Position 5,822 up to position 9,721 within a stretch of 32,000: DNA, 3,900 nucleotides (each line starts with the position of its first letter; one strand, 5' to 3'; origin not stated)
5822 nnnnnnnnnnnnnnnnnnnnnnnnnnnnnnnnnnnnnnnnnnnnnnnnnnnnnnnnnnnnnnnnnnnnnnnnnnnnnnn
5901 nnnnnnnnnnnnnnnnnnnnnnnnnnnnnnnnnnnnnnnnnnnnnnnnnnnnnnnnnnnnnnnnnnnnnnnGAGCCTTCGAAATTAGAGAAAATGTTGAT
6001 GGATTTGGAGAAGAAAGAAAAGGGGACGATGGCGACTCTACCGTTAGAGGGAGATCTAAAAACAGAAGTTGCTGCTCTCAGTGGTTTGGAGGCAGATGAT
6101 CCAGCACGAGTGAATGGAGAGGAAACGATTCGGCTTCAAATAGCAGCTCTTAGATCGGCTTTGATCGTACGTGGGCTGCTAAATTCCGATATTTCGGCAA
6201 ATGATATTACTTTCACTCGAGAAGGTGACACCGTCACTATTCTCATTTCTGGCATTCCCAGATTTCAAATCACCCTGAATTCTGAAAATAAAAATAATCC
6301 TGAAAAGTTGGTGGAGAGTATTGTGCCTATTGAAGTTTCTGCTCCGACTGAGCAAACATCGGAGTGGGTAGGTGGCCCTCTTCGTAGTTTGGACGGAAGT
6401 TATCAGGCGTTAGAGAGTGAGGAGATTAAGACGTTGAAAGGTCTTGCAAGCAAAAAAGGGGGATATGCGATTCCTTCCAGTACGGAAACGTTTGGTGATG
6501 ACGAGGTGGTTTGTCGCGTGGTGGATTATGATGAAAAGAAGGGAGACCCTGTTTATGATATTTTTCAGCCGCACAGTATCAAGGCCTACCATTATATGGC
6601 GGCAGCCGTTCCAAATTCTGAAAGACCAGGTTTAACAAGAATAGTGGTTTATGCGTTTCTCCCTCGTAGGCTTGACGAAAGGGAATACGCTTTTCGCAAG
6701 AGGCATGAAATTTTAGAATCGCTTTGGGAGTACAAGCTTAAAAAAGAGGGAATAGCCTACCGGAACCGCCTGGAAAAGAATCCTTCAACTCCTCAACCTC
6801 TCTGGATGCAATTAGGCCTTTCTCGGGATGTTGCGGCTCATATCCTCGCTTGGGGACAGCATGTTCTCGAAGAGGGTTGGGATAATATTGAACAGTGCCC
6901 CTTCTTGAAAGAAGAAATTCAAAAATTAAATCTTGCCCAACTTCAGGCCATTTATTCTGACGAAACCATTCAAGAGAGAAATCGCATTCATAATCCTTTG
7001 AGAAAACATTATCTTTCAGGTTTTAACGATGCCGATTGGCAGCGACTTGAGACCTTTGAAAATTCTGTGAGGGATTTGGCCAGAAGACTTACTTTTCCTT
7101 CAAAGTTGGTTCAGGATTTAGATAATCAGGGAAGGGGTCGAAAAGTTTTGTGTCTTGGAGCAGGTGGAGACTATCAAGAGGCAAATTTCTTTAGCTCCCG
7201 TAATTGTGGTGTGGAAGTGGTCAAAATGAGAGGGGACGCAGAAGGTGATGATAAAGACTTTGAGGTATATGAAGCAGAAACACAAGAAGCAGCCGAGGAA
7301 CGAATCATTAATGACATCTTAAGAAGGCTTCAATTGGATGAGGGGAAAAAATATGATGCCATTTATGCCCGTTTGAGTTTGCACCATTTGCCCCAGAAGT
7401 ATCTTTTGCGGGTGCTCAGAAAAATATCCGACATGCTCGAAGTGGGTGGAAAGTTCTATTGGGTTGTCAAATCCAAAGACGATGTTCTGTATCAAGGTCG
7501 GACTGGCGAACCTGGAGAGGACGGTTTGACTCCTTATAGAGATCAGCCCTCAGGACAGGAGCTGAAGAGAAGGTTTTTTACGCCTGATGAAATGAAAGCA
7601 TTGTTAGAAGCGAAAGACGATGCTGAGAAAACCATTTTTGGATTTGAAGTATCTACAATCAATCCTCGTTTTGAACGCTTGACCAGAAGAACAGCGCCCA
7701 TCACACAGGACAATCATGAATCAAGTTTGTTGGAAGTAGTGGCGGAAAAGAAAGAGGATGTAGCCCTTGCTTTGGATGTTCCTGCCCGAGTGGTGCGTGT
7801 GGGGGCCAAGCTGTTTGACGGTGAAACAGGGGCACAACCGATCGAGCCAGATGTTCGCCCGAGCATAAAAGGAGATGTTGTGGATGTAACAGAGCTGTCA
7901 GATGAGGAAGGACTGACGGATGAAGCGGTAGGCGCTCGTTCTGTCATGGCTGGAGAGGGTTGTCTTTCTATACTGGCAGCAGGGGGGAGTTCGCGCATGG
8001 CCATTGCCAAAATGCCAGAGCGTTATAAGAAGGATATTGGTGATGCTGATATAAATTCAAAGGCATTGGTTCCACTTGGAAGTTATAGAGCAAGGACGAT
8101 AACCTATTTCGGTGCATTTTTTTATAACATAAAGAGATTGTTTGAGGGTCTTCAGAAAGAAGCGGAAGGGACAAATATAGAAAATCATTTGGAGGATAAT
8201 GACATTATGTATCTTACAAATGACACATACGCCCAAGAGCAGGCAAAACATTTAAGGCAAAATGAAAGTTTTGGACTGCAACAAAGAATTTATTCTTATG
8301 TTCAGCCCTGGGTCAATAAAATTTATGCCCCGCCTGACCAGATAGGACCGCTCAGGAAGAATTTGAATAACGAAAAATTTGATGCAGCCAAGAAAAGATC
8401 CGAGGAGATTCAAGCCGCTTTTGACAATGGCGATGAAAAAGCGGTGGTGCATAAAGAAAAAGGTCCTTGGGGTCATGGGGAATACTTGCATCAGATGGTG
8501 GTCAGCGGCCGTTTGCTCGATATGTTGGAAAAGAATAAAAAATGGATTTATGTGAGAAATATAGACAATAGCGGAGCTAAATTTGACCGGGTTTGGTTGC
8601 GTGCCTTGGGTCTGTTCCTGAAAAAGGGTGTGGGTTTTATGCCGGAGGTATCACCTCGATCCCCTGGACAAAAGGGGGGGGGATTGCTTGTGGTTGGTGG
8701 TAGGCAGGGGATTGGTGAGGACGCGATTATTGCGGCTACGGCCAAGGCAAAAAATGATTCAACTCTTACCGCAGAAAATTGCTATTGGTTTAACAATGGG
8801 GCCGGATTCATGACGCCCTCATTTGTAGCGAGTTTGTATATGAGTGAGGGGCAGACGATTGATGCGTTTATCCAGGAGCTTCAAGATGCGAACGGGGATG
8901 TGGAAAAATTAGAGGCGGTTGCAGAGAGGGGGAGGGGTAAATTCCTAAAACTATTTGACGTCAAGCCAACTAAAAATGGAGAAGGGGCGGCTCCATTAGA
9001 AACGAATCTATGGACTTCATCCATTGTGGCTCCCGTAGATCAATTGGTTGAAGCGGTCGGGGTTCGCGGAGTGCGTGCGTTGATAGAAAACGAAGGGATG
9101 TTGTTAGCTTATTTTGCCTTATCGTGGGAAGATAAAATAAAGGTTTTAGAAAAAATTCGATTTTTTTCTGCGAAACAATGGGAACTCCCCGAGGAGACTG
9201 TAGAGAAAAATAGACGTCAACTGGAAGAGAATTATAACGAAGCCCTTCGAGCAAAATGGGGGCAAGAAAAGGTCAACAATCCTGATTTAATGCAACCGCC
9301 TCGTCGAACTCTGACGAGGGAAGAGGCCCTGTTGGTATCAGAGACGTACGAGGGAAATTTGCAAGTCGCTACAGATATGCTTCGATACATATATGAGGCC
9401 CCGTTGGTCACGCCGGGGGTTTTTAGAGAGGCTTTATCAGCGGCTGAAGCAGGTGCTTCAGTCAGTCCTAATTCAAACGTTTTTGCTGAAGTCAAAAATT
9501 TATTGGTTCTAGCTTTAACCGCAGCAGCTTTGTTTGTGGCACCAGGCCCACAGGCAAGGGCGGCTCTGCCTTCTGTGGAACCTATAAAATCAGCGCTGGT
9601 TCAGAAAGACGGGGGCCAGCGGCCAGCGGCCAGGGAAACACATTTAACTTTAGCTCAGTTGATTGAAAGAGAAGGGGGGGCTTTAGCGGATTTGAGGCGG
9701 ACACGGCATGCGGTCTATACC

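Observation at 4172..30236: Two paralogous giant membrane proteins with a shared head and tail and different enzyme cargo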

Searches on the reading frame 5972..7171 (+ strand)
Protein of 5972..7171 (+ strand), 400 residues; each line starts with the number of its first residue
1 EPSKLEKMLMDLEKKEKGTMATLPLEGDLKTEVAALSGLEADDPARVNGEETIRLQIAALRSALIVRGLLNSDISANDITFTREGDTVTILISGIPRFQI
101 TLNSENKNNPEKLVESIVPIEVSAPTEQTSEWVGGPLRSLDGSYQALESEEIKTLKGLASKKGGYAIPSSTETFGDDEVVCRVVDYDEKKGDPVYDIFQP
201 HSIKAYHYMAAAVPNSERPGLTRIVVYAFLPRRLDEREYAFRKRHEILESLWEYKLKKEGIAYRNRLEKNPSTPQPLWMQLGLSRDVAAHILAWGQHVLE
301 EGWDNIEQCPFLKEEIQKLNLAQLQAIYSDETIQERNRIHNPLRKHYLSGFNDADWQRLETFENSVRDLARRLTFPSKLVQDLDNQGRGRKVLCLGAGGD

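Call 42: search_protein_families(library=pfam, proteins=[window:5972-7171:+], max_evalue=0.1)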
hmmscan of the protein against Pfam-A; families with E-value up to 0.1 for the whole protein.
window:5972-7171:+ (400 aa): 1 family
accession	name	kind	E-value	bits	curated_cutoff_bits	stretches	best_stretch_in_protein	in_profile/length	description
PF22310.2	NMB0315_dom_I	-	0.0072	17.1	27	1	26-86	10-70/83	NMB0315-like, domain I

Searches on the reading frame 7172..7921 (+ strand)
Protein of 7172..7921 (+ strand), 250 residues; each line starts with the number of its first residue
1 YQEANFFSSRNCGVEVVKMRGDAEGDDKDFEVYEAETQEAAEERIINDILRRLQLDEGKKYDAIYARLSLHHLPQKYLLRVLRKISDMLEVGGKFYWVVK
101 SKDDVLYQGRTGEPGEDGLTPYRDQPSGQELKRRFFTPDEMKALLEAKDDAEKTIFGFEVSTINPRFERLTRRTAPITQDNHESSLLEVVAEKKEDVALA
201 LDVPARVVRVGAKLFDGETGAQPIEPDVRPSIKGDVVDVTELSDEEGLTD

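Call 42: search_protein_families(library=pfam, proteins=[window:7172-7921:+], max_evalue=0.1)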
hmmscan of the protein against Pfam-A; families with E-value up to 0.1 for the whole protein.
window:7172-7921:+ (250 aa): 4 families
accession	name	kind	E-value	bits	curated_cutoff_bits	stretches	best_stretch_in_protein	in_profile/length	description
PF08242.18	Methyltransf_12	-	7.8e-05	23.8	30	1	50-95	51-98/98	Methyltransferase domain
PF13489.12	Methyltransf_23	-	0.0002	21.6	27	1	42-146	77-155/164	Methyltransferase domain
PF08241.18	Methyltransf_11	-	0.00075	20.5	21.2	1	46-96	47-94/95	Methyltransferase domain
PF13649.12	Methyltransf_25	-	0.0024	19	27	1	45-93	50-97/97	Methyltransferase domain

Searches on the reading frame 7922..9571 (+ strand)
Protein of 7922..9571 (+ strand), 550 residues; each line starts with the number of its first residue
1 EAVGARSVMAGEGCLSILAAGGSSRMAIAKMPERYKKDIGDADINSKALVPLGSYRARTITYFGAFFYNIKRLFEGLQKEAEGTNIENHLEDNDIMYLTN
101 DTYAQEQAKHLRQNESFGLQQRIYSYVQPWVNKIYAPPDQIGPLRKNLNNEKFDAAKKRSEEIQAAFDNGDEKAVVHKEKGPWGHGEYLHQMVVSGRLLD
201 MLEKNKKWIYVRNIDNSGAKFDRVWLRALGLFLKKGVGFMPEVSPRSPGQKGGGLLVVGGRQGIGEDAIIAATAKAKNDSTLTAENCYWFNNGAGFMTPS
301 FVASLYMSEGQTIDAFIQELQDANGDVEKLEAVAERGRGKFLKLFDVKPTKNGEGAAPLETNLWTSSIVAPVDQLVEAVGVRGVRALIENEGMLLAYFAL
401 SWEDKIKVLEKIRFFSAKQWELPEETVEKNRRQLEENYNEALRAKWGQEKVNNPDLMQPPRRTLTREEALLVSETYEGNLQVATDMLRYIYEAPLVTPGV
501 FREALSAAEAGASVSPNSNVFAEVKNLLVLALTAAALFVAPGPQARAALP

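Call 42: search_protein_families(library=pfam, proteins=[window:7922-9571:+], max_evalue=0.1)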
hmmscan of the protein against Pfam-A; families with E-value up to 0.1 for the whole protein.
window:7922-9571:+ (550 aa): 1 family
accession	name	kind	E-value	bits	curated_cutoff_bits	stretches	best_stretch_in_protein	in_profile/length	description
PF01704.24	UDPGP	-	4.9e-11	42.4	22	1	177-319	159-296/413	UTP--glucose-1-phosphate uridylyltransferase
